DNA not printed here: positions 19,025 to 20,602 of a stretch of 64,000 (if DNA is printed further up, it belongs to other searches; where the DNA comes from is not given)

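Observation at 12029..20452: An 8.4-kb co-directional surface-glycan locus made of polytopic GT-C-like proteins plus sugar-modifying enzymes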

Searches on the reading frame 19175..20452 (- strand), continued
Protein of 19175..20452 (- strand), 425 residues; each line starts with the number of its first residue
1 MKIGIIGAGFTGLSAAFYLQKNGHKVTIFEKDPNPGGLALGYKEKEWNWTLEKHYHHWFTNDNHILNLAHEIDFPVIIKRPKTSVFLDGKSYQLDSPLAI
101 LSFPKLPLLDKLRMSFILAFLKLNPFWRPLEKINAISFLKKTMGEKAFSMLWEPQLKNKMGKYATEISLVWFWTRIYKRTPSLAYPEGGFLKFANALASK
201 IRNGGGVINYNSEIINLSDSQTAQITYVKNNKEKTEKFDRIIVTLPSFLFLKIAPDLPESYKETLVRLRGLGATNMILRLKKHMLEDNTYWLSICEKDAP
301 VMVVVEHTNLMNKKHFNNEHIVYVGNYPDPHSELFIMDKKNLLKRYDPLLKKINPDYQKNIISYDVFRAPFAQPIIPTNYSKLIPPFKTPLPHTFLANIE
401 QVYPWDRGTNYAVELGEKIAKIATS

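Call 84: search_protein_families(library=ncbifam, proteins=[L088:3447-4907:+, L088:4904-6241:+, L088:6253-6990:+, L088:6990-7922:+, L088:7929-9215:+, L088:9224-9637:+, L088:11555-14002:+, L087:356-2791:+, L086:7991-8968:+], max_evalue=0.00001)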
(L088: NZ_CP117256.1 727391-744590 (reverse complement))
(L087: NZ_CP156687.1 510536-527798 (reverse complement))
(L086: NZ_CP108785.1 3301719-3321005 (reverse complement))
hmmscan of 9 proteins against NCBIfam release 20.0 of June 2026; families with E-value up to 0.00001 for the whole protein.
L088:3447-4907:+ (486 aa): 10 families
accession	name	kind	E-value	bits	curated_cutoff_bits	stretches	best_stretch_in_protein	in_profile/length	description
NF006088.0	PRK08238.1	equivalog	7.3e-157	522.9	351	1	13-485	7-479/482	UbiA family prenyltransferase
NF008977.0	PRK12324.1-2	equivalog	2.7e-37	128.8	234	1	199-476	4-280/297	decaprenyl-phosphate phosphoribosyltransferase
NF008978.0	PRK12324.1-4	equivalog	5.5e-33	114.3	207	1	197-485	32-318/322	decaprenyl-phosphate phosphoribosyltransferase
NF008976.0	PRK12324.1-1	equivalog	2.9e-26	92.6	474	1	200-388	21-213/306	decaprenyl-phosphate phosphoribosyltransferase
NF009523.0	PRK12884.1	equivalog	7.8e-15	54.8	269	1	203-481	10-273/279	prenyltransferase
NF009521.0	PRK12882.1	equivalog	7.2e-10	38.6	296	1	217-428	26-222/280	geranylgeranylglycerol-phosphate geranylgeranyltransferase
TIGR01473.1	cyoE_ctaB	equivalog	7.8e-08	32.4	210.3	1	215-362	19-169/281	heme o synthase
TIGR01474.1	ubiA_proteo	equivalog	1.5e-07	31.2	275.45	1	201-359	5-169/282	4-hydroxybenzoate octaprenyltransferase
NF035940.1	prenyl_rel_EboC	equivalog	4.1e-07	29.7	250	1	241-375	48-181/292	UbiA-like protein EboC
NF003348.0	PRK04375.1-1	equivalog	4.3e-06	26.3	285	1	220-363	27-171/292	heme o synthase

L088:4904-6241:+ (445 aa): 7 families
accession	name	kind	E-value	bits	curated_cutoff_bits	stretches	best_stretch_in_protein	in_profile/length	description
NF053785.1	DcplphribOxDprE1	equivalog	3.7e-110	369.2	500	1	10-427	5-427/449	decaprenylphosphoryl-beta-D-ribose oxidase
TIGR01678.1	FAD_lactone_ox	subfamily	1e-08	34.6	396.8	1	10-186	4-179/438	sugar 1,4-lactone oxidase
TIGR01679.1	bact_FAD_ox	subfamily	1.3e-08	34.2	292.25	1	24-190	16-177/419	FAD-linked oxidoreductase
TIGR01677.1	pln_FAD_oxido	subfamily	9.3e-07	27.7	383.1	1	64-185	83-211/560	FAD-dependent oxidoreductase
TIGR00387.1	glcD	equivalog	1.6e-06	27.2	567.9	1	50-186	28-171/413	glycolate oxidase subunit GlcD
NF008439.0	PRK11282.1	equivalog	2e-06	26.9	284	1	39-156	20-136/358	glycolate oxidase subunit GlcE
NF041227.1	BagG_FevA2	exception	2.2e-06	26.5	850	1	69-189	92-211/455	bagremycin/ferroverdin biosynthesis FAD-dependent oxygenase BagG/FevA2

L088:6253-6990:+ (245 aa): 154 families (the best 25 are shown)
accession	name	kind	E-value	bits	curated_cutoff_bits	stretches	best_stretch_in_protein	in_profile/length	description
NF005489.0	PRK07102.1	equivalog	1.7e-72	243.9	267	1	2-245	3-243/243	SDR family oxidoreductase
NF053786.1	DcplherypntRedDprE2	equivalog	3.7e-49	167.6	250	1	3-244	11-251/252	decaprenylphospho-beta-D-erythro-pentofuranosid-2-ulose 2-reductase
NF004110.0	PRK05599.1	equivalog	8.2e-34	117.2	362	1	1-243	1-244/246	SDR family oxidoreductase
NF006099.0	PRK08251.1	equivalog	8.9e-28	97.1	253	1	2-243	6-249/250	SDR family oxidoreductase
NF005437.0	PRK07024.1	equivalog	2.1e-23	83.1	266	1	2-243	6-246/259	SDR family oxidoreductase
NF005681.0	PRK07478.1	subfamily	7.1e-22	78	267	1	3-196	9-203/254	SDR family oxidoreductase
NF005559.1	PRK07231.1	subfamily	9.1e-22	77.8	215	1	3-212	7-215/249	glucose 1-dehydrogenase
NF009466.0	PRK12826.1-2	subfamily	1.4e-21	77.1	222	1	1-191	4-195/248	3-oxoacyl-ACP reductase FabG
NF052558.1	MBtsdlDhBudC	equivalog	3.8e-21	75.8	270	1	3-206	6-205/250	meso-2,3-butanediol dehydrogenase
TIGR01830.1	3oxo_ACP_reduc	equivalog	3.4e-20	72.8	297.75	1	3-194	1-192/239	3-oxoacyl-[acyl-carrier-protein] reductase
NF006509.0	PRK08945.1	equivalog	6.6e-20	71.3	269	1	3-188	16-204/248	YciK family oxidoreductase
NF004825.0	PRK06181.1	equivalog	2.3e-19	69.7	215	1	3-200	9-206/268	SDR family oxidoreductase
NF004198.0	PRK05653.1-3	equivalog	7e-19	68.2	296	1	3-215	10-217/248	3-oxoacyl-ACP reductase FabG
TIGR04316.1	dhbA_paeA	equivalog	2.3e-18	66.7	300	1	3-193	1-190/250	2,3-dihydro-2,3-dihydroxybenzoate dehydrogenase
NF038213.1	SDR_TniO_fam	equivalog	4.5e-18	65.6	300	1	3-185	5-194/249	SDR family oxidoreductase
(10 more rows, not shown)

L088:6990-7922:+ (310 aa): 9 families
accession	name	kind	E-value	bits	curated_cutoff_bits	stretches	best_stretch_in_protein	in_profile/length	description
NF042422.1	oxyalk_red_OleD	equivalog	9.4e-10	38.4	580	1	3-122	2-117/329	2-alkyl-3-oxoalkanoate reductase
TIGR03466.1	HpnA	hypoth_equivalog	3.5e-09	36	367.65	1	3-133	2-131/327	hopanoid-associated sugar epimerase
TIGR01181.1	dTDP_gluc_dehyt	equivalog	3.4e-08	32.9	365.1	0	3-120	1-130/321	dTDP-glucose 4,6-dehydratase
TIGR02197.1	heptose_epim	equivalog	4.3e-08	32.7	274.6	0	4-119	1-119/316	ADP-glyceromanno-heptose 6-epimerase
NF050030.1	thlkprotThyD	equivalog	5.2e-08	32.4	400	1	3-132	2-133/305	thylakoid membrane protein ThyD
NF042423.1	oxyalk_red_Shew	equivalog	4.9e-07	29.1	580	1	2-124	9-127/331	2-alkyl-3-oxoalkanoate reductase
NF047837.1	UDPAcbARedWbcJ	equivalog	1.1e-06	27.8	500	0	3-157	2-137/372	UDP-2-acetamido-2,6-beta-L-arabino-hexul-4-ose reductase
NF004520.0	PRK05865.1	equivalog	4.9e-06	24.7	1509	1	3-207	2-177/854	sugar epimerase family protein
TIGR01214.1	rmlD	equivalog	8.5e-06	25.1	224.05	0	3-232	1-228/285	dTDP-4-dehydrorhamnose reductase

L088:7929-9215:+ (428 aa): 21 families
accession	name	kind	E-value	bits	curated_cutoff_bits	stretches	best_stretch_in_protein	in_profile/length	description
NF005560.0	PRK07233.1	equivalog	2.7e-153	510.9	252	1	4-426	2-428/435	hypothetical protein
TIGR03467.1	HpnE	equivalog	5.7e-23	81.9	283.05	1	5-400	1-402/430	hydroxysqualene dehydroxylase HpnE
NF005548.0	PRK07208.1-4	equivalog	3.3e-21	75.5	389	1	2-387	3-408/488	hypothetical protein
NF005545.0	PRK07208.1-1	equivalog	5.3e-18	64.7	451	2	190-388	212-420/504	hypothetical protein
NF005547.0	PRK07208.1-3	equivalog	7.3e-18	64.5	380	1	4-348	6-362/465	hypothetical protein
TIGR02734.1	crtI_fam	subfamily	2.9e-12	46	238.1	0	5-43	1-39/504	phytoene desaturase family protein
NF045637.1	carotdesatCrtDProt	equivalog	3.3e-12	45.7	580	0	195-252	216-274/485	1-hydroxycarotenoid 3,4-desaturase CrtD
NF045689.1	BCarotKetCrtO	equivalog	8.8e-10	37.7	1000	0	4-62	5-63/563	beta-carotene ketolase CrtO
TIGR02733.1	desat_CrtD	equivalog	1.7e-09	36.9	549.7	0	4-45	3-44/492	C-3',4' desaturase CrtD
NF058655.1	CrtID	equivalog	2.1e-09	36.7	640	0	195-286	214-306/478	bifunctional phytoene desaturase/3,4-desaturase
TIGR02731.1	phytoene_desat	equivalog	2.2e-08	33.3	569.4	1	4-267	1-286/453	15-cis-phytoene desaturase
NF001933.0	PRK00711.1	subfamily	5.8e-08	32.2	383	0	4-42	2-40/429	D-amino acid dehydrogenase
TIGR00562.1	proto_IX_ox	equivalog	7e-08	31.5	97.85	0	2-141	2-144/470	protoporphyrinogen oxidase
NF005546.0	PRK07208.1-2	equivalog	1.7e-07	30.2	418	0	192-378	243-453/527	hypothetical protein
NF009410.0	PRK12771.1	subfamily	4.6e-07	28.8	516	1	4-41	140-177/566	NAD(P)-binding protein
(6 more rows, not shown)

L088:9224-9637:+ (137 aa): 0 families

L088:11555-14002:+ (815 aa): 0 families

L087:356-2791:+ (811 aa): 0 families

L086:7991-8968:+ (325 aa): 17 families
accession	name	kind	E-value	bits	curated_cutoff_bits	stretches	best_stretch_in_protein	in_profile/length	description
NF047588.1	GlcsyltransPgfSStrep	equivalog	1.5e-64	218.2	500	1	17-252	3-237/308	glycosyltransferase PgfS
NF007986.1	PRK10714.1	equivalog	1.7e-37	129.1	529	1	17-303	8-309/316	undecaprenyl-phosphate 4-deoxy-4-formamido-L-arabinose transferase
TIGR03937.1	PgaC_IcaA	equivalog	1.1e-18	67.4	422.3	1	8-109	38-135/407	poly-beta-1,6-N-acetyl-D-glucosamine synthase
NF041875.1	EPS_EpsD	equivalog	7.4e-13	48.6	370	1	17-131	1-111/325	exopolysaccharide biosynthesis glycosyltransferase EpsD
TIGR04242.1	nodulat_NodC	equivalog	6.1e-11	41.9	550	1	12-122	45-154/395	chitooligosaccharide synthase NodC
TIGR03965.1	mycofact_glyco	equivalog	1.2e-10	40.9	280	1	10-126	69-181/467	mycofactocin biosynthesis glycosyltransferase MftF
NF047683.1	TeichurnBiosyTuaG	equivalog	1.8e-10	40.9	400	1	13-111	4-98/252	teichuronic acid biosynthesis protein TuaG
NF058614.1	PPMAGASynPpgS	equivalog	3.5e-10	39.7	370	1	19-135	4-113/226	polyprenyl-phospho-N-acetylgalactosaminyl synthase PpgS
TIGR04283.1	glyco_like_mftF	equivalog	5.4e-10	39.2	182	1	17-123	1-95/221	TIGR04283 family arsenosugar biosynthesis glycosyltransferase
NF007482.0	PRK10073.1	equivalog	1.5e-09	37.3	423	1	13-120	4-106/334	glycosyltransferase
NF010496.0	PRK13915.1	equivalog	3.2e-09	36.3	262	1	16-121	32-139/307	glucosyl-3-phosphoglycerate synthase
TIGR03111.1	glyc2_xrt_Gpos1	hypoth_equivalog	3.5e-08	32.7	363.95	1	13-126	47-158/439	TIGR03111 family XrtG-associated glycosyltransferase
NF045692.1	OglycostaseCruG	equivalog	9.4e-08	31.4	600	1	7-124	33-152/386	2'-O-glycosyltransferase CruG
NF053846.1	glyco_with_XrtP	equivalog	2.1e-07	30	520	1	19-82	45-103/440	XrtP-associated glycosyltransferase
NF041391.1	DPhHxTase_Halo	equivalog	6.2e-07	28.6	375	1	23-177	3-148/213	dolichyl-phosphate hexose transferase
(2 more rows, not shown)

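Call 85: search_protein_families(library=pfam, proteins=[L088:3447-4907:+, L088:4904-6241:+, L088:6253-6990:+, L088:6990-7922:+, L088:9224-9637:+, L088:11555-14002:+, L087:356-2791:+, L088:9645-10019:+], max_evalue=0.0001)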
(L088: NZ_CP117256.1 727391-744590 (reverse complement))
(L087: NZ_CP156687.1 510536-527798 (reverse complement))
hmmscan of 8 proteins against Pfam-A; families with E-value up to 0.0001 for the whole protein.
L088:3447-4907:+ (486 aa): 2 families
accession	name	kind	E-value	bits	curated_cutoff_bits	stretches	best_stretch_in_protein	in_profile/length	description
PF01040.23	UbiA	-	1.6e-25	90.3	34.2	1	230-427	18-207/250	UbiA prenyltransferase family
PF12710.13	HAD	-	4e-06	27.8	27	1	20-157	1-185/189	haloacid dehalogenase-like hydrolase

L088:4904-6241:+ (445 aa): 1 family
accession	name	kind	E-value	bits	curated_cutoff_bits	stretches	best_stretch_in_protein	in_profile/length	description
PF01565.28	FAD_binding_4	-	2.5e-19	69.8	26.4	1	23-156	4-138/139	FAD binding domain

L088:6253-6990:+ (245 aa): 3 families
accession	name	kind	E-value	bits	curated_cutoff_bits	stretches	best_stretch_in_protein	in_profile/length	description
PF00106.31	adh_short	-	1.7e-29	103.2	26.6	1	3-193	3-192/195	short chain dehydrogenase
PF13561.12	adh_short_C2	-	6.8e-26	91.7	27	1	7-203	1-196/236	Enoyl-(Acyl carrier protein) reductase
PF08659.16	KR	-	7.9e-05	23.1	22.6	0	3-163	3-162/180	KR domain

L088:6990-7922:+ (310 aa): 6 families
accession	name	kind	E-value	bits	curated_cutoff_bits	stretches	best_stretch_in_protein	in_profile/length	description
PF01370.27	Epimerase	-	3e-18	66.6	20.9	1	4-205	1-229/240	NAD dependent epimerase/dehydratase family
PF01073.25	3Beta_HSD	-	2.3e-10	40.4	22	1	5-118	1-119/280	3-beta hydroxysteroid dehydrogenase/isomerase family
PF13460.12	NAD_binding_10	-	2.9e-08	34.2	27.2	1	8-150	1-143/184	NAD(P)H-binding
PF04321.23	RmlD_sub_bind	-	5.1e-06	26.2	27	0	3-228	2-229/287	RmlD substrate binding domain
PF16363.11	GDP_Man_Dehyd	-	1.8e-05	24.8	27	0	6-118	2-132/332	GDP-mannose 4,6 dehydratase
PF07993.18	NAD_binding_4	-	2.1e-05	24.3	20.1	0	86-122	107-144/258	Male sterility protein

L088:9224-9637:+ (137 aa): 1 family
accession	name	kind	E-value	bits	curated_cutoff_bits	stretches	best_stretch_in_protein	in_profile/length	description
PF04138.20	GtrA_DPMS_TM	-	6.6e-16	59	26.1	1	11-95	1-88/117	GtrA/DPMS, transmembrane domain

L088:11555-14002:+ (815 aa): 0 families

L087:356-2791:+ (811 aa): 0 families

L088:9645-10019:+ (124 aa): 0 families

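Call 92: get_annotated_region(hit=H10, flank=7000)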
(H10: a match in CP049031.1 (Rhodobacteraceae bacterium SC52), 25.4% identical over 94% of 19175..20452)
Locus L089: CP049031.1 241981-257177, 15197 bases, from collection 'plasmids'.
description: Rhodobacteraceae bacterium SC52 plasmid pSC52_3, complete sequence
organism: Rhodobacteraceae bacterium SC52 (NCBI taxid 2745590)
taxonomy: Bacteria; Pseudomonadota; Alphaproteobacteria; Rhodobacterales; Paracoccaceae; ; Rhodobacteraceae bacterium SC52
host: -; source: Apostichopus japonicus,pure culture,Intestine content; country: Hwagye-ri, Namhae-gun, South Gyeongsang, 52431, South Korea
typing (MOB-suite, as given by PLSDB): non-mobilizable
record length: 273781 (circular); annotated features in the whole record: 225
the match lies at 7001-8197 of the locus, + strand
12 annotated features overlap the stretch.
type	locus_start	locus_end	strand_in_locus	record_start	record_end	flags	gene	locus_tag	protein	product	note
CDS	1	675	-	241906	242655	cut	-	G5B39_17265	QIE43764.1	hypothetical protein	-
CDS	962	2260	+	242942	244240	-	-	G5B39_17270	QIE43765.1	hypothetical protein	-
CDS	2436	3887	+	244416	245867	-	-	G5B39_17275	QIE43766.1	UbiA family prenyltransferase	-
CDS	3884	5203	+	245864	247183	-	-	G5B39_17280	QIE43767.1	FAD-binding oxidoreductase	-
CDS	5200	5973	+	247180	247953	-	-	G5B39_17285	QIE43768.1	SDR family NAD(P)-dependent oxidoreductase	-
CDS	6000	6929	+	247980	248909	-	-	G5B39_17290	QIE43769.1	NAD-dependent epimerase/dehydratase family protein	-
CDS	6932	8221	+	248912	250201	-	-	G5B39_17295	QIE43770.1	NAD(P)/FAD-dependent oxidoreductase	-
CDS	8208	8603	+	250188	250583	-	-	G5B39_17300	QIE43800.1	GtrA family protein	-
CDS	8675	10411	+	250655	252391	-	-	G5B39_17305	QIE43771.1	hypothetical protein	-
CDS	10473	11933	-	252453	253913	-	-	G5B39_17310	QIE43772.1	glycosyltransferase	-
CDS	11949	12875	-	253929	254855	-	-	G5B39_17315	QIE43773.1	NAD-dependent epimerase/dehydratase family protein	-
CDS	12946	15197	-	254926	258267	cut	-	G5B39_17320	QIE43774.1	glycosyltransferase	-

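Call 93: get_annotated_region(hit=H5, flank=7000)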
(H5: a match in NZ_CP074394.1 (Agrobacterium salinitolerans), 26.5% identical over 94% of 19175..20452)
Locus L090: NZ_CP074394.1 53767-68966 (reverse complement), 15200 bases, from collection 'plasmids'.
description: Agrobacterium salinitolerans strain DG3-1 plasmid pDG3-1a, complete sequence
organism: Agrobacterium salinitolerans (NCBI taxid 1183413)
taxonomy: Bacteria; Pseudomonadota; Alphaproteobacteria; Hyphomicrobiales; Rhizobiaceae; Agrobacterium; Agrobacterium salinitolerans
host: -; source: Cotton,tiaaue sample,root; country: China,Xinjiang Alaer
typing (MOB-suite, as given by PLSDB): conjugative; relaxase MOBP; mating-pair formation MPF_T
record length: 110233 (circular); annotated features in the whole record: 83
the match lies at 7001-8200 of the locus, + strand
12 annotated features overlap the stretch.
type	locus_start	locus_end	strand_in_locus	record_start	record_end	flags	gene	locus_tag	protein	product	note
CDS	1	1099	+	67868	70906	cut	-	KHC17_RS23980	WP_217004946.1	glycosyltransferase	-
CDS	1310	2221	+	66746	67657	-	-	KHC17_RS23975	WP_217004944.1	class I SAM-dependent methyltransferase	-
CDS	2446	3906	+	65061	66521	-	-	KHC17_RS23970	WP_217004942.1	UbiA family prenyltransferase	-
CDS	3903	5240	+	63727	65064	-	-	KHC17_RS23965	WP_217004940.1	FAD-binding oxidoreductase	-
CDS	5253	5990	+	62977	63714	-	-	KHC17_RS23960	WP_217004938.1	SDR family NAD(P)-dependent oxidoreductase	-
CDS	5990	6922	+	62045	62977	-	-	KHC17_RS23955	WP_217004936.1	NAD-dependent epimerase/dehydratase family protein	-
CDS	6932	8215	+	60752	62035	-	-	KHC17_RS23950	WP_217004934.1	NAD(P)/FAD-dependent oxidoreductase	-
CDS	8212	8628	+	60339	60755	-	-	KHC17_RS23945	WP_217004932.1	GtrA family protein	-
CDS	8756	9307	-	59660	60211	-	-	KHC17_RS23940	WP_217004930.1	hypothetical protein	-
CDS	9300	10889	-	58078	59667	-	-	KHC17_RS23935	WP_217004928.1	hypothetical protein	-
CDS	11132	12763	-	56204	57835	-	-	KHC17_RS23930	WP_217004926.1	hypothetical protein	-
CDS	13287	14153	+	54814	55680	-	-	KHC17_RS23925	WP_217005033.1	IS3 family transposase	-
